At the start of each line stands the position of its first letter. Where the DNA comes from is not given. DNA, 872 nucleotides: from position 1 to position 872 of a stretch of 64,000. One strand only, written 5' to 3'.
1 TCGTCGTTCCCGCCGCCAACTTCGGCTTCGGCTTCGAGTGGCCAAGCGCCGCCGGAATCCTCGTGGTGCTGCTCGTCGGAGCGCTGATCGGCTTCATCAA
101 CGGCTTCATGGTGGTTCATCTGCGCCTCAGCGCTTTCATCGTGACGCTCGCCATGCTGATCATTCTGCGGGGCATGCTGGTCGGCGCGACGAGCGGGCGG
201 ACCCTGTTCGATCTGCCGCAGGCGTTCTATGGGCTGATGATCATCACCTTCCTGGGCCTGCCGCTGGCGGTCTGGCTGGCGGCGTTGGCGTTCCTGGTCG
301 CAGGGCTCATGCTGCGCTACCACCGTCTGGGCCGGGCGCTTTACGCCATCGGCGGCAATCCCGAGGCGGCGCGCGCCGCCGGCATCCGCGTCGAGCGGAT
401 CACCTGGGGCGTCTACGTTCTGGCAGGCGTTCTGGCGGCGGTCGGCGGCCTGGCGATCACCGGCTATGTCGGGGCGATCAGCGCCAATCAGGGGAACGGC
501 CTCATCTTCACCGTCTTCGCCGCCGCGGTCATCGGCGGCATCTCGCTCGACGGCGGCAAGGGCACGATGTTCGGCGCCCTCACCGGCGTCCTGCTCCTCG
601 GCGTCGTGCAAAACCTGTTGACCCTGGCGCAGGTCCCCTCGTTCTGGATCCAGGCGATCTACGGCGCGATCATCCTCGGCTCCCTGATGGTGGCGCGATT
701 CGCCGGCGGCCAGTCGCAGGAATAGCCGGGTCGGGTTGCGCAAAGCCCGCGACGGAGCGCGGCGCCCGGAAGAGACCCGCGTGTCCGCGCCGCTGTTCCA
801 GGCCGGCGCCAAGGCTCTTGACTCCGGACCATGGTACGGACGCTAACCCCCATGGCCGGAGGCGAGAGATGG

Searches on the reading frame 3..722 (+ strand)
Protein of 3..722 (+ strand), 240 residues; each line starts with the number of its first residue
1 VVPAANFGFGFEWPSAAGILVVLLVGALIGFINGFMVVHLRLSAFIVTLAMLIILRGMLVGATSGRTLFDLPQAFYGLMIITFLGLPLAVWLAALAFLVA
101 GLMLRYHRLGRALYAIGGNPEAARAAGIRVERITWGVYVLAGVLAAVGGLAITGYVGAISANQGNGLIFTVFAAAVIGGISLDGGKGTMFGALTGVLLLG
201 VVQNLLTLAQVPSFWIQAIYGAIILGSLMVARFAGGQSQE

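Call 65: search_protein_families(library=pfam, proteins=[window:3-722:+], max_evalue=0.001)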
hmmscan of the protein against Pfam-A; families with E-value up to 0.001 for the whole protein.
window:3-722:+ (240 aa): 1 family
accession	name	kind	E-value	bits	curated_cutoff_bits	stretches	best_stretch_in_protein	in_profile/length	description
PF02653.21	BPD_transp_2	-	2.9e-29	102.5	26.8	1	16-227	56-268/269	Branched-chain amino acid transport system / permease component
